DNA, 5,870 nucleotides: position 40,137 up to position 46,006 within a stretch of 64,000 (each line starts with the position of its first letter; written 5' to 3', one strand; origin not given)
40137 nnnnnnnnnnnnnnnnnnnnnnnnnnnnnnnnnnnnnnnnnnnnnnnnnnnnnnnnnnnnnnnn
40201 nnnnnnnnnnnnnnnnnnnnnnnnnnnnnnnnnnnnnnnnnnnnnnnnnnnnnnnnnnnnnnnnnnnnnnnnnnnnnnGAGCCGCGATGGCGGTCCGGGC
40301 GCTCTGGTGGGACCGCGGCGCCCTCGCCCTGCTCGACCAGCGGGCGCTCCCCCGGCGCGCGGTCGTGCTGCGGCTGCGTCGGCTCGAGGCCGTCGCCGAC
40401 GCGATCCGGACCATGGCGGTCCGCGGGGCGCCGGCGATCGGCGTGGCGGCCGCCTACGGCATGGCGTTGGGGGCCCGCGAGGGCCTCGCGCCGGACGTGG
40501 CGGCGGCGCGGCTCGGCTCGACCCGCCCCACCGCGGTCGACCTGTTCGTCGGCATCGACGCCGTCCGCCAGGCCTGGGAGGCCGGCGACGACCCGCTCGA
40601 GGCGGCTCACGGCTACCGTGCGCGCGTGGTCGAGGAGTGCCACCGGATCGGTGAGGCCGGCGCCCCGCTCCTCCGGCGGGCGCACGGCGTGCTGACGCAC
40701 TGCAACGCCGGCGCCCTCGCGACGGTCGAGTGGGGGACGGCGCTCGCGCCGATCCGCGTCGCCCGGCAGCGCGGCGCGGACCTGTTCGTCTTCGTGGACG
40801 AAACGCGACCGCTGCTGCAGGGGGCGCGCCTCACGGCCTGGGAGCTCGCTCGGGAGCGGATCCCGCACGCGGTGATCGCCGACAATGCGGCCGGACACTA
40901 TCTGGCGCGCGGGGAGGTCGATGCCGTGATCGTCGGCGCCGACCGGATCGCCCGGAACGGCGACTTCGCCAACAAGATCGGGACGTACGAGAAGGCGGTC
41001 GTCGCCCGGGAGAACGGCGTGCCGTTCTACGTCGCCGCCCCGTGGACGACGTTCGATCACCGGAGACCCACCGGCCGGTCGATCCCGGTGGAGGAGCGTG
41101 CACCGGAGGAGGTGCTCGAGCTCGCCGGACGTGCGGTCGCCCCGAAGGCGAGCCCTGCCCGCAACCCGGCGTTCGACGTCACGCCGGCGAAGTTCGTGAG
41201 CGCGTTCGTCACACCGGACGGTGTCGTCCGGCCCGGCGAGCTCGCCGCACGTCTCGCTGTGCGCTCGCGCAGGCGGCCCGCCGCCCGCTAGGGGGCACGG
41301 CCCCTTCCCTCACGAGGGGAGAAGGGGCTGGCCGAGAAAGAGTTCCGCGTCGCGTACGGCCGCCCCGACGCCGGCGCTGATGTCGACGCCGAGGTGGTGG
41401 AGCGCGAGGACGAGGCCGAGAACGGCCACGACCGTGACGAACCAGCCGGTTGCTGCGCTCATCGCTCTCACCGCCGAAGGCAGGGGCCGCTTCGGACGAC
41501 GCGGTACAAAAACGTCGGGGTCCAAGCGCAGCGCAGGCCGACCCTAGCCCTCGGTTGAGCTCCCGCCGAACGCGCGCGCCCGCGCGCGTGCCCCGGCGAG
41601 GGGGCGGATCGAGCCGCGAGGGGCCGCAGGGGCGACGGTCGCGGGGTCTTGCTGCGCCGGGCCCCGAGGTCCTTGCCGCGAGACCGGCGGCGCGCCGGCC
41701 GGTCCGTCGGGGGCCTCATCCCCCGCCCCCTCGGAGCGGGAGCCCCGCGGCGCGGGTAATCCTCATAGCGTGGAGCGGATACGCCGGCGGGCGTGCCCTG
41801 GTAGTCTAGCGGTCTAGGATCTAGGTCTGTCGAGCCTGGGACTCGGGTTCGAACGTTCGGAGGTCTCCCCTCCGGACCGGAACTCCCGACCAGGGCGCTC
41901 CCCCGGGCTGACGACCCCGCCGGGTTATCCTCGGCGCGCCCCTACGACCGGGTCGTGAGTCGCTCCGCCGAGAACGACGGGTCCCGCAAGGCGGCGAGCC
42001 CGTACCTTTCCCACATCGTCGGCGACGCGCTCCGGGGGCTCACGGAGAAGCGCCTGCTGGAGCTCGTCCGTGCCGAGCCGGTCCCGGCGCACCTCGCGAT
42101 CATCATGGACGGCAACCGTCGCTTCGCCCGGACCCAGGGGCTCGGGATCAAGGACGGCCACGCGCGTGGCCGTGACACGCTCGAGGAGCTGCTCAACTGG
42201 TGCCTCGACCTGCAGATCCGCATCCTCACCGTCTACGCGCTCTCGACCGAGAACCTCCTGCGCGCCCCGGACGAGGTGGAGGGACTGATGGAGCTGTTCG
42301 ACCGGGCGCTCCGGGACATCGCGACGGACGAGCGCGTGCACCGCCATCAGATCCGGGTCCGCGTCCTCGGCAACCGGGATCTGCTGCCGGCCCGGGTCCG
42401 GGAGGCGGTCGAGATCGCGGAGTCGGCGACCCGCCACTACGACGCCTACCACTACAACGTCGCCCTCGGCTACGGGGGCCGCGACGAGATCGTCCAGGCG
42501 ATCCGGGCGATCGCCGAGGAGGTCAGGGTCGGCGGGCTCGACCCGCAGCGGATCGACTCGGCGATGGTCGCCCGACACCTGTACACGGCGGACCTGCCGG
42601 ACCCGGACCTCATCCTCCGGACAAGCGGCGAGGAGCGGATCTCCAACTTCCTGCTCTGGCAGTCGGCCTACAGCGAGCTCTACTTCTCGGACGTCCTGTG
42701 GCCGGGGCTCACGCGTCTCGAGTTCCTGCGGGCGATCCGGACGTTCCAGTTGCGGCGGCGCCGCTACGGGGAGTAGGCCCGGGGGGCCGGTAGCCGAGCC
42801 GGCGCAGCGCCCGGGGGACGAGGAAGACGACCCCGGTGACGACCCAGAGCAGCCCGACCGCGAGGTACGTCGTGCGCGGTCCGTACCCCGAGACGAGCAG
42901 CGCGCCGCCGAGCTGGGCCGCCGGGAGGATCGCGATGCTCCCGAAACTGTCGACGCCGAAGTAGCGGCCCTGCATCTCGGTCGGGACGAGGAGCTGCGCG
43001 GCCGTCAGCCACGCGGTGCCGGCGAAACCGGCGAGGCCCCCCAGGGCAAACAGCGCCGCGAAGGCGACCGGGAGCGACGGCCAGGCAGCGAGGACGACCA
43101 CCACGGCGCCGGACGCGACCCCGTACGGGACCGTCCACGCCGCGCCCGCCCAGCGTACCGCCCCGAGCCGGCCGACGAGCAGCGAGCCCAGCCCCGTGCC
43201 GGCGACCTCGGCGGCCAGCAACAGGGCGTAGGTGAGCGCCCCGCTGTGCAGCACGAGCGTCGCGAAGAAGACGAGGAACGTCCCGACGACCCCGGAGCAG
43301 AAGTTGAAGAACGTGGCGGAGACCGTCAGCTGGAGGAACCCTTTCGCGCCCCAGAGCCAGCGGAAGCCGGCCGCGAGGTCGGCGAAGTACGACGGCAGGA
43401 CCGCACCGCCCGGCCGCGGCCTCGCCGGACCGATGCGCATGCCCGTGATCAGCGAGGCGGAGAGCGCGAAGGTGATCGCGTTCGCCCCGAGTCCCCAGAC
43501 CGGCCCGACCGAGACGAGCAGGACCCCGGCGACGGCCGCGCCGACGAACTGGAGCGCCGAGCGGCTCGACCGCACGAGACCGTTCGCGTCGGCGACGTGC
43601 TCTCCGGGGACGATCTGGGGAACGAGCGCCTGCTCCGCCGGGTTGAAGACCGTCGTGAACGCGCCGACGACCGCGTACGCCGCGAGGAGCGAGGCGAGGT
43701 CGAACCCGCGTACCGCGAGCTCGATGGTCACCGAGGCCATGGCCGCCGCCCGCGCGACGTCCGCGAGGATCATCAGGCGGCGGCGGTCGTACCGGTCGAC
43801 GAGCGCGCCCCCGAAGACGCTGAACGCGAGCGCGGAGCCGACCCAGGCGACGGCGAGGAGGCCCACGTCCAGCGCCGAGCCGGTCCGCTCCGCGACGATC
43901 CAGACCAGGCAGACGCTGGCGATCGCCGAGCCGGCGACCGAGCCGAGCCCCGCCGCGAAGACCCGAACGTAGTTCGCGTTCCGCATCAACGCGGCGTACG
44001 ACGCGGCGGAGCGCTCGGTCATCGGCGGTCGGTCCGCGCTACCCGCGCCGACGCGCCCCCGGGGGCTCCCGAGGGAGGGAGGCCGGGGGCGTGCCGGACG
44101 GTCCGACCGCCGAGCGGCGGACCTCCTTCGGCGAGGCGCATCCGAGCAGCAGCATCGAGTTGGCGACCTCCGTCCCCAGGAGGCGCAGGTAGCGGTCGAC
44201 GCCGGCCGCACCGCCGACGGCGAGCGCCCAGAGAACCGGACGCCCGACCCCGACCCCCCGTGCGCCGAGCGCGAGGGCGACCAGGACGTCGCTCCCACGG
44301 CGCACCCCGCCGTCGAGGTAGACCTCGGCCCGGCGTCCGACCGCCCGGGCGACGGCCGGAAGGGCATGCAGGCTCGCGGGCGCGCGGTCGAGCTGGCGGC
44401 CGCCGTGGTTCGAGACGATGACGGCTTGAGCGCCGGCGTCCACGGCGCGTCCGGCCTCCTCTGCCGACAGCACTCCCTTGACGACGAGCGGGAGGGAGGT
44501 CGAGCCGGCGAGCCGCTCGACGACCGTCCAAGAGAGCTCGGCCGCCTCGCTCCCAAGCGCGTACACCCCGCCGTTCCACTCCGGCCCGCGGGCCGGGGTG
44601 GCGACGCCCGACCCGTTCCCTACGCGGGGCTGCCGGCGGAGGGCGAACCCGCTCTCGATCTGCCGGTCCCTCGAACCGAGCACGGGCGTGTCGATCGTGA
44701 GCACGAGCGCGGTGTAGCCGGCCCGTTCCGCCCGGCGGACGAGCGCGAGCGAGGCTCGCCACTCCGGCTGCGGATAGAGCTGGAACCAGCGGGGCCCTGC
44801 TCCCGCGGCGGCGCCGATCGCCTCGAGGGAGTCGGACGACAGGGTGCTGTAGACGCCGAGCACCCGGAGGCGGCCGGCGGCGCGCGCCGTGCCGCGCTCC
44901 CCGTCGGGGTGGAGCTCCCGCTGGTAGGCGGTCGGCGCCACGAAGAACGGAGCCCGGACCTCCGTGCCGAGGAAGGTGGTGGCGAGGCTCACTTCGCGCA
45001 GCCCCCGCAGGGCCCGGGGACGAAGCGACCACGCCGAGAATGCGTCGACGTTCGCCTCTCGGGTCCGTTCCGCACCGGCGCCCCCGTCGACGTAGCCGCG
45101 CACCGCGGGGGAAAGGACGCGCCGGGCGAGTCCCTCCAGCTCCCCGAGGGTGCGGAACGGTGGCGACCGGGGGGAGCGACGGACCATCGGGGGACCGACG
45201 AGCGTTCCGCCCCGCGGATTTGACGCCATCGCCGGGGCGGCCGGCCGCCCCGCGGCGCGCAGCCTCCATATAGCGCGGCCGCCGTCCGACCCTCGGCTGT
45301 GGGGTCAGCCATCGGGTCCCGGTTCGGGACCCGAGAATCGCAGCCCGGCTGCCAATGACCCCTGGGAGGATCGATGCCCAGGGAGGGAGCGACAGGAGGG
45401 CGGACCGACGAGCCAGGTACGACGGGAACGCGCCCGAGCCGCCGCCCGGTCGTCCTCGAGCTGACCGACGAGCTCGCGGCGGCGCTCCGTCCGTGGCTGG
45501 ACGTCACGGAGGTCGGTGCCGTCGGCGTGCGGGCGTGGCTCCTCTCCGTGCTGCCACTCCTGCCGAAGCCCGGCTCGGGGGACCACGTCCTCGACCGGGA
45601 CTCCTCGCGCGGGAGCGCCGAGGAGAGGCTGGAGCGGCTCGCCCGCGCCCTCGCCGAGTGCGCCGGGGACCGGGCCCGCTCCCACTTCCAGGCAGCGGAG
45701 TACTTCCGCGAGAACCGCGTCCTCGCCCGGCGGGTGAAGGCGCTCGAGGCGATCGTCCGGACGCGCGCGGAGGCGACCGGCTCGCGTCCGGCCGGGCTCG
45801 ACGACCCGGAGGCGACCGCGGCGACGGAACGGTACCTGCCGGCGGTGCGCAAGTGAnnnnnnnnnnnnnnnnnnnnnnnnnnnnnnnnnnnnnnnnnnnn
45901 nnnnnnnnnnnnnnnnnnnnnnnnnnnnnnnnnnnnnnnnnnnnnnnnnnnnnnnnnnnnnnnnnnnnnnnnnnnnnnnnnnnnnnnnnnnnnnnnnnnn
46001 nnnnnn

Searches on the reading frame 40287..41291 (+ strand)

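Call 59: search_protein_families(library=pfam, proteins=[window:40287-41291:+], max_evalue=0.0001)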
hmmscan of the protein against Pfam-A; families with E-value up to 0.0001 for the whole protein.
window:40287-41291:+ (334 aa): 1 family
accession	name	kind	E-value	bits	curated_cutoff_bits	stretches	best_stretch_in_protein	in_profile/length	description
PF01008.23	IF-2B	-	2e-66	224.5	22.4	1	45-316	2-280/280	Initiation factor 2 subunit family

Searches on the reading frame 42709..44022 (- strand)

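Call 59: search_protein_families(library=pfam, proteins=[window:42709-44022:-], max_evalue=0.0001)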
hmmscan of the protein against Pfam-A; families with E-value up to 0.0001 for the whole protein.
window:42709-44022:- (437 aa): 2 families
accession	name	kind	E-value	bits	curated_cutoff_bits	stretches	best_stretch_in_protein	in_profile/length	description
PF07690.21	MFS_1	-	1.5e-24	87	33.4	2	22-359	2-336/347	Major Facilitator Superfamily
PF05977.19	MFS_3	-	1.3e-20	73.8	27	1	11-357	5-347/524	Transmembrane secretion effector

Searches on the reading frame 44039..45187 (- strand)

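Call 59: search_protein_families(library=pfam, proteins=[window:44039-45187:-], max_evalue=0.0001)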
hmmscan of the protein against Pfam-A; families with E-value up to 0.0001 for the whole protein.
window:44039-45187:- (382 aa): 1 family
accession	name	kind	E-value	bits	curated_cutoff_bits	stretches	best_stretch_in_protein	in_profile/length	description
PF01070.24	FMN_dh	-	3.8e-117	391.7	24.9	1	21-361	1-348/350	FMN-dependent dehydrogenase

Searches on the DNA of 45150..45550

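Call 105: search_rna_families(source=window, start=45200, end=45500, threshold=evalue, max_evalue=10, show_alignments=1)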
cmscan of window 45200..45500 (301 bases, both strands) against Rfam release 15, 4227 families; matches with E-value up to 10: 0.
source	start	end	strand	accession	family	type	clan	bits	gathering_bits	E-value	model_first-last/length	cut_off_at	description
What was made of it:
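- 45293..45390 (+): Second fluoride-riboswitch-type leader (P1 GGCU/AGCC, pseudoknot GGGGU:ACCCC). The SD GGAGG and the p160 ATG (45374) are enclosed by the hairpin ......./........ Not detected by Rfam's model (call 105).
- On Fluoride riboswitch (crcB motif, RF01734): Copy 2 is not detected (call 105).
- Rfam does not detect the p160 copy at all (call 105).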

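Call 106: search_with_rna_model(model_id=R1, source=window, start=45150, end=45550, max_evalue=1, show_alignments=1, filters=off)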
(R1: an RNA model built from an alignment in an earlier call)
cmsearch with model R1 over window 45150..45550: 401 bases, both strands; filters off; matches with E-value up to 1: 6.
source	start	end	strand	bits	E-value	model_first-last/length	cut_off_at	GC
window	45293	45390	+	40.1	2e-09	1-90/90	no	0.69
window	45231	45245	-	4.5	0.093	20-34/90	no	1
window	45158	45169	+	4.3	0.1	5-16/90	no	0.83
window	45312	45334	-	2.3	0.28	59-82/90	no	0.74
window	45231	45245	+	2.2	0.3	20-34/90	no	1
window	45155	45213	-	0.1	0.81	1-90/90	no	0.76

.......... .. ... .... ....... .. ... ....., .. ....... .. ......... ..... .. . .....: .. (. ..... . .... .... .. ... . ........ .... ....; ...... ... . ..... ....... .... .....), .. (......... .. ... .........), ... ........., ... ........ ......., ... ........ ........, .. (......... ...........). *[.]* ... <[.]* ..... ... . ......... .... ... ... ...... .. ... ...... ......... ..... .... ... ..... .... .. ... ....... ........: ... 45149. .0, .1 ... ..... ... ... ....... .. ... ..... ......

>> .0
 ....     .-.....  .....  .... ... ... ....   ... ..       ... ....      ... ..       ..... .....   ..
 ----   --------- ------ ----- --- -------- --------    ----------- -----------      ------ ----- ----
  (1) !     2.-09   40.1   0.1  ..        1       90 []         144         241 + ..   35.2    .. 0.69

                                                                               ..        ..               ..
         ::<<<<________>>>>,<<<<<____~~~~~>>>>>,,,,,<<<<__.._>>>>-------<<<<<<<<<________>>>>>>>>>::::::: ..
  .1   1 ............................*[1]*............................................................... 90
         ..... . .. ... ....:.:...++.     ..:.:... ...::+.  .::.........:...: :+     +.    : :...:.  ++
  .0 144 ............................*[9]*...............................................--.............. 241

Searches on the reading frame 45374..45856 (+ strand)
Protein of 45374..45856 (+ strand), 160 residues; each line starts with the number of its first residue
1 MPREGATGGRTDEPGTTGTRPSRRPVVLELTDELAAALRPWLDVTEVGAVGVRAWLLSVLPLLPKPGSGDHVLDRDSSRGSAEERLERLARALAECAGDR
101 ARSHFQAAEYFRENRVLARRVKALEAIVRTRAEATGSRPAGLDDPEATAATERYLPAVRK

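Call 59: search_protein_families(library=pfam, proteins=[window:45374-45856:+], max_evalue=0.0001)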
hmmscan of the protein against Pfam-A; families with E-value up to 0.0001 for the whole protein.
window:45374-45856:+ (160 aa): 0 families
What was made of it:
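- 45374..45856 (+): p160: uncharacterised 160-aa protein, convergent to the Ehr operon; a family under fluoride-riboswitch control. No Pfam hit (call 59).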

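Call 121: search_protein_families(library=pfam, alignment_id=A9, max_evalue=5)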
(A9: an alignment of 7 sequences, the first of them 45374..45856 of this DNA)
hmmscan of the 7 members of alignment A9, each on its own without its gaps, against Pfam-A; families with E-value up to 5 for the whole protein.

A. member 1, window:45374-45856:+ (160 aa): 1 family
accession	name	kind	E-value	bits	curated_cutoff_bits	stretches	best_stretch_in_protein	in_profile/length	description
PF14361.12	RsbRD_N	-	0.28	12.4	24.3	1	76-113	55-91/104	RsbT co-antagonist protein rsbRD N-terminal domain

B. families by the number of members that match (of 7 scanned): 6 families
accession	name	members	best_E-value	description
PF12126.13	PML_CC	3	0.00049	PML-like, coiled-coil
PF04632.18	FUSC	1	0.02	Fusaric acid resistance protein family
PF20706.3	GT4-conflict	1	0.047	Family 4 Glycosyltransferase in conflict systems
PF09306.15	Phage-scaffold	1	0.05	Bacteriophage, scaffolding protein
PF07201.16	HrpJ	1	0.15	HrpJ-like domain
PF14361.12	RsbRD_N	1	0.28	RsbT co-antagonist protein rsbRD N-terminal domain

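Call 122: search_solved_structures(query=A9, max_evalue=10)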
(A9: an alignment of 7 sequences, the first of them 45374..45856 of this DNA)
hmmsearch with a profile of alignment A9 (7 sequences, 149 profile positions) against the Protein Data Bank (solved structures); distinct sequences matched with E-value up to 10: 11.
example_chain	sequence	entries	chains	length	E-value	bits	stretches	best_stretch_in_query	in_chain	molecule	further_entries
5cwp_A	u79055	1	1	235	1.3e-07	34.8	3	73-127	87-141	Designed helical repeat protein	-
6xss_A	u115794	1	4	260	2.9e-07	33.6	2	73-127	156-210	C4_nat_HFuse-7900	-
8f6r_A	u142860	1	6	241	1e-05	28.7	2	73-127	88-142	De novo designed oligomeric protein C6-79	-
5fcn_B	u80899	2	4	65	0.0023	21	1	70-113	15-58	Centrosomal protein of 135 kDa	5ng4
6n4n_C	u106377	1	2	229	0.0042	20.1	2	73-127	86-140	Rosetta-designed danoprevir/NS3a complex reader 2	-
6xi6_A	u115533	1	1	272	0.16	15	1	61-140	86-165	helical fusion design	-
9drl_A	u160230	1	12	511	0.97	12.5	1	73-125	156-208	T33-549_B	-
5d60_A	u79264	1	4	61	1.1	12.3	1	75-127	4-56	Putative transcription factor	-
9mmx_C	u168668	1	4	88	4.1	10.5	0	71-115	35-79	M protein, serotype 6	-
3uf1_A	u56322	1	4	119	5.3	10.1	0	63-126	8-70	Vimentin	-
9tlt_A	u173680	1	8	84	6.6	9.8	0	68-100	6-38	Sc-apCC-2-KLHL20-4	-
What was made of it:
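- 45374..45856 (+): Only coiled-coil-like matches (calls 121, 122).
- Tried and rejected: Pfam and PDB profiles gave only coiled-coil or designed-helical matches (calls 121, 122), so the idea is unconfirmed.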
